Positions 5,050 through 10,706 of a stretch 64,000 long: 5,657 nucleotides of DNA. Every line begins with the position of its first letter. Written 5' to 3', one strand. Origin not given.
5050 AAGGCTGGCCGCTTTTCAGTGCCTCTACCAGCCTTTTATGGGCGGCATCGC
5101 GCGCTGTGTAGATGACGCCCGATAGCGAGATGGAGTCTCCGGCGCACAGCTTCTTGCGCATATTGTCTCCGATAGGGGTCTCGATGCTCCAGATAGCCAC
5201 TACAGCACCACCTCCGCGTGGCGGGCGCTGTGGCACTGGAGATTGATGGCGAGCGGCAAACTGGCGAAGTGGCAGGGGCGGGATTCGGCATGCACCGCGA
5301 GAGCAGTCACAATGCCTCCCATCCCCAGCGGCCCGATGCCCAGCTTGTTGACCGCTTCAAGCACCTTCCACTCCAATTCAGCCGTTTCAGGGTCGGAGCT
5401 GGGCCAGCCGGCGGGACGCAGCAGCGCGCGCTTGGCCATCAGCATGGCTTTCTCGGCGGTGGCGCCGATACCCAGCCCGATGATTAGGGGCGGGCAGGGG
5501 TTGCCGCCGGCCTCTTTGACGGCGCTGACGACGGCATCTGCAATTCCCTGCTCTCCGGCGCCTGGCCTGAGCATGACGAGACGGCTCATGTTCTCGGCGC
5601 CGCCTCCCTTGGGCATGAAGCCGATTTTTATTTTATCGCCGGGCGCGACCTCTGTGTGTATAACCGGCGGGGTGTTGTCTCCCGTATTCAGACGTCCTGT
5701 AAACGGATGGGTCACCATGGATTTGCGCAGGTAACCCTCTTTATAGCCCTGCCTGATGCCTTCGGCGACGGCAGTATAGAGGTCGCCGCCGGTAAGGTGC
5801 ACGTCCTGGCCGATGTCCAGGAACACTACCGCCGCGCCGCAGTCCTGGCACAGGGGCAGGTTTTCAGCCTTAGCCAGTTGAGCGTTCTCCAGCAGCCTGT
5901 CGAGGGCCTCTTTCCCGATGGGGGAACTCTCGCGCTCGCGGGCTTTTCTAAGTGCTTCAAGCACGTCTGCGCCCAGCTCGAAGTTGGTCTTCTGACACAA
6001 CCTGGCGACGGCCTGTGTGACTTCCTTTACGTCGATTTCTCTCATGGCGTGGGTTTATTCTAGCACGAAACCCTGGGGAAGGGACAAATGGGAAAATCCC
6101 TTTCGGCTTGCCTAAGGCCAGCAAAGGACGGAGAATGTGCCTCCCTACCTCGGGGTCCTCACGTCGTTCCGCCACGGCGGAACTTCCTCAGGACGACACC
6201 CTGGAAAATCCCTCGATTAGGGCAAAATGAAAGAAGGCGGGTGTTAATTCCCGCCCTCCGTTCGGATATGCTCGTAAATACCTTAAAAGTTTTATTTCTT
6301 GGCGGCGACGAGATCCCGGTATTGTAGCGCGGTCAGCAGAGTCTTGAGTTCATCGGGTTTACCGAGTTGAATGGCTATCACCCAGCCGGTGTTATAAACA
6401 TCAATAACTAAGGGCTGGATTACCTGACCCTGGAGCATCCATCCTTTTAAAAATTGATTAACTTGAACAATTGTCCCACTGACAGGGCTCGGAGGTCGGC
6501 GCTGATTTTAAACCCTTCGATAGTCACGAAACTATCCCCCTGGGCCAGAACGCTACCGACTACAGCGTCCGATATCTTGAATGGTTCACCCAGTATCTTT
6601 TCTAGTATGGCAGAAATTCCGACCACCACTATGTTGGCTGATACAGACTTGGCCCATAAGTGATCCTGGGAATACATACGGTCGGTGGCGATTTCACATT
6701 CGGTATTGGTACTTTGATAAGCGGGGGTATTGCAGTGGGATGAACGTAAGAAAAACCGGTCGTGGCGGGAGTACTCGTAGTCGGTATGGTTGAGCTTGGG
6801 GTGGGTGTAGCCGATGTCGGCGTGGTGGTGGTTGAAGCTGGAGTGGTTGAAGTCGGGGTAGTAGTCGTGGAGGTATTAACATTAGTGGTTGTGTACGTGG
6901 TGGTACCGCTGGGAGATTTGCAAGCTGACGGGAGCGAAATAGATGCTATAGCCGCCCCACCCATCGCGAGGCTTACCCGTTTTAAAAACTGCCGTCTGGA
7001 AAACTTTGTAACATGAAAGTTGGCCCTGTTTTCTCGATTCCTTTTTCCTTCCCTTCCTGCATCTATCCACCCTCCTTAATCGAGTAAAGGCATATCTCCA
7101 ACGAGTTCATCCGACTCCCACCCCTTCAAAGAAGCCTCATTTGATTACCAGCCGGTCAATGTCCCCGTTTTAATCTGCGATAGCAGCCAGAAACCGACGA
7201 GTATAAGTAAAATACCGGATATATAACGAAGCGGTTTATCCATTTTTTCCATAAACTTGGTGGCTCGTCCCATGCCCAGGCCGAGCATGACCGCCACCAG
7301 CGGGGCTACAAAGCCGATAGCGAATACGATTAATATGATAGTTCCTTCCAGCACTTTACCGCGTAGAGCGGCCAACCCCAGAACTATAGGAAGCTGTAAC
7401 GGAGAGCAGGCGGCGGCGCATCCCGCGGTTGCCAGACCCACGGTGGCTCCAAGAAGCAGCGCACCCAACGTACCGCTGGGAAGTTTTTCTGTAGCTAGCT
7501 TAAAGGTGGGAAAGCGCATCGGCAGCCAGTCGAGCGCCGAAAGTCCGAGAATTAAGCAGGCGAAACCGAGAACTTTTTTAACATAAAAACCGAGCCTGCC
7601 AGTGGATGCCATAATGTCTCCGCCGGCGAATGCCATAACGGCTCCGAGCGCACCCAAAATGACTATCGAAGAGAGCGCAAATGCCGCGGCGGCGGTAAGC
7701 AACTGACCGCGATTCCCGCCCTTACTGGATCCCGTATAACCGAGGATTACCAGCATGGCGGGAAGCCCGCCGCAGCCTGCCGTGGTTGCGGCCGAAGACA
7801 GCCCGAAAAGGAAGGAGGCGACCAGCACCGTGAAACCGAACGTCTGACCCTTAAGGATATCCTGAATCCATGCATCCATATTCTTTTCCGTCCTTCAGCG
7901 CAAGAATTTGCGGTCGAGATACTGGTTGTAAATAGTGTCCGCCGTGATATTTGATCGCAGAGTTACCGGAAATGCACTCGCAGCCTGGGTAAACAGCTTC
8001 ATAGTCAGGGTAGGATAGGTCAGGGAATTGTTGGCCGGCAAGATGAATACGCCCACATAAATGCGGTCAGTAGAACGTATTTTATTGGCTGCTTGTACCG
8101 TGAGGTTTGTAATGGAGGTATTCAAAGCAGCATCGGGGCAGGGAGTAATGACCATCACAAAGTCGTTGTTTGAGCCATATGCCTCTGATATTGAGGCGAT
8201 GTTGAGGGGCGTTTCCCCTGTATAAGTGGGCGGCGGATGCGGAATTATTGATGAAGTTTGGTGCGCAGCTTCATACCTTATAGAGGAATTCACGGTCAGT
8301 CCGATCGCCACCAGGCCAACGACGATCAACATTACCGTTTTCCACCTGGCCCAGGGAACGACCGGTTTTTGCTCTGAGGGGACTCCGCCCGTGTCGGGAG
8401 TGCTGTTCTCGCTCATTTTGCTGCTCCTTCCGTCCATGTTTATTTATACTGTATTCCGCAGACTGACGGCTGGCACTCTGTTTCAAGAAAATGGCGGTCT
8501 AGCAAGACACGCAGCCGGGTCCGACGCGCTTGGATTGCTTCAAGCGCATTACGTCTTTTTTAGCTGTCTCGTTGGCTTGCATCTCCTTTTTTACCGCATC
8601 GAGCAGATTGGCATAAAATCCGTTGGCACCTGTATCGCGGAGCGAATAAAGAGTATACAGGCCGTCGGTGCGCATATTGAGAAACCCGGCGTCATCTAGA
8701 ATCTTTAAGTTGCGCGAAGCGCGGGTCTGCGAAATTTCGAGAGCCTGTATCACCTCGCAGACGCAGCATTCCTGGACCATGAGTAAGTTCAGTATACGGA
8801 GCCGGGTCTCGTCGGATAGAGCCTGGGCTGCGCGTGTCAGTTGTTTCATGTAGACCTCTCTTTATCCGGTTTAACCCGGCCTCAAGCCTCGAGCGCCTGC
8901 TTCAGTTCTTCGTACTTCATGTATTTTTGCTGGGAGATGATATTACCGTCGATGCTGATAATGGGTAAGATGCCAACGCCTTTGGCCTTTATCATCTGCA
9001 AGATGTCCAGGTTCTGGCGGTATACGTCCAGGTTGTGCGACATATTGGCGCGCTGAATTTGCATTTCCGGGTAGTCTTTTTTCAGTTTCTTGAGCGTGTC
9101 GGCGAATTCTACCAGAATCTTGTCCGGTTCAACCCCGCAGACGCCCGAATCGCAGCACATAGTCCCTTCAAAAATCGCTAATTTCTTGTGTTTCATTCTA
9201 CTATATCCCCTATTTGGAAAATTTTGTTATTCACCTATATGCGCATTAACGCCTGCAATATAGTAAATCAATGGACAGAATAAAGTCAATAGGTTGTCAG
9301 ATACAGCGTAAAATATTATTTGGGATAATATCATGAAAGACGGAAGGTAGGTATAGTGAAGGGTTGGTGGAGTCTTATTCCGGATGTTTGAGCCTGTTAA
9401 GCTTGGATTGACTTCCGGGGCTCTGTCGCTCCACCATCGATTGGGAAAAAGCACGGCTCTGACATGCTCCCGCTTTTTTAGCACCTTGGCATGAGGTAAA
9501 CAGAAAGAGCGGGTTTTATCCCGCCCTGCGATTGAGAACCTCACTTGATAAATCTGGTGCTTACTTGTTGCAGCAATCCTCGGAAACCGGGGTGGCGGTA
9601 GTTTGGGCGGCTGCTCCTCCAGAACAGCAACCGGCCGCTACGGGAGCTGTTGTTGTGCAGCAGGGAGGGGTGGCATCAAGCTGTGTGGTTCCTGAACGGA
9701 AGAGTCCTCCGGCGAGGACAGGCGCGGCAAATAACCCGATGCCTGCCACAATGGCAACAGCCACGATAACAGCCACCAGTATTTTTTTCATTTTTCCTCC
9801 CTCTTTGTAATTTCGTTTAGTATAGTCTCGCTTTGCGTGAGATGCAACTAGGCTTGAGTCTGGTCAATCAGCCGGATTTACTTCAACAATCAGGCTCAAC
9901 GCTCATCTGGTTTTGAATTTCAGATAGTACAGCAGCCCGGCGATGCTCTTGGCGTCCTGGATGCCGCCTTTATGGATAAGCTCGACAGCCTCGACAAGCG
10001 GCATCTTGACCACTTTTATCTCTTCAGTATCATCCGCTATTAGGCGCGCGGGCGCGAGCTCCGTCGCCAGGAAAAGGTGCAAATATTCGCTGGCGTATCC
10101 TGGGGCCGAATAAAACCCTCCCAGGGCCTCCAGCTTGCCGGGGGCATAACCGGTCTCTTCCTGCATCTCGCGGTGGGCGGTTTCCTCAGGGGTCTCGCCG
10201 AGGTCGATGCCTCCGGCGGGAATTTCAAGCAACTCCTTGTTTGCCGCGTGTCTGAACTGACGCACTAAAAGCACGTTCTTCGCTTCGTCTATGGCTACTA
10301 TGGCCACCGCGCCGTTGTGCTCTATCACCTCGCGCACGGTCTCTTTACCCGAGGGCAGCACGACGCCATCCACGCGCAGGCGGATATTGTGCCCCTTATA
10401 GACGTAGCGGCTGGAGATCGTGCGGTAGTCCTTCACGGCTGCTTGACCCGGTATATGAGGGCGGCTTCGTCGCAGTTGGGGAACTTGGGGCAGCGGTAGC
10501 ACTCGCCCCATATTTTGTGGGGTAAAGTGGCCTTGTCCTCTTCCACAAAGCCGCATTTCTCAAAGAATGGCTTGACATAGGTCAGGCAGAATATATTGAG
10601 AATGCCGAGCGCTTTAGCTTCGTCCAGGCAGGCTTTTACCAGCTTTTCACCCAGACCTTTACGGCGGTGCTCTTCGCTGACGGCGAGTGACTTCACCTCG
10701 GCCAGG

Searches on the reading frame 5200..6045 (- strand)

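Call 58: search_protein_families(library=pfam, proteins=[window:5200-6045:-])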
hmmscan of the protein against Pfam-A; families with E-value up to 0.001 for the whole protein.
window:5200-6045:- (281 aa): 1 family
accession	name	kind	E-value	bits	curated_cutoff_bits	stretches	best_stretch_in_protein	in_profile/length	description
PF05681.19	Fumerase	-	8.4e-106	353.6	25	1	10-279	1-269/270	Fumarate hydratase (Fumerase)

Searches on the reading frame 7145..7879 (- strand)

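Call 58: search_protein_families(library=pfam, proteins=[window:7145-7879:-])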
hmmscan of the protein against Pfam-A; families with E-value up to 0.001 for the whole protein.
window:7145-7879:- (244 aa): 1 family
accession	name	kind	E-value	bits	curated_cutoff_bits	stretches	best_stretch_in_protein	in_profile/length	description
PF02683.22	DsbD_TM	-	2.3e-06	27.5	27.1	1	17-236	3-218/219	Cytochrome C biogenesis protein transmembrane domain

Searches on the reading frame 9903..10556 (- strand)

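Call 58: search_protein_families(library=pfam, proteins=[window:9903-10556:-])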
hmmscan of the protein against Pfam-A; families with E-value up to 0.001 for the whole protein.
window:9903-10556:- (217 aa): 1 family
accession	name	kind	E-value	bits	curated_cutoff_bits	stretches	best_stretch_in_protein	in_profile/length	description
PF00293.34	NUDIX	-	8.2e-21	74.9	21.1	1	81-205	3-131/134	NUDIX domain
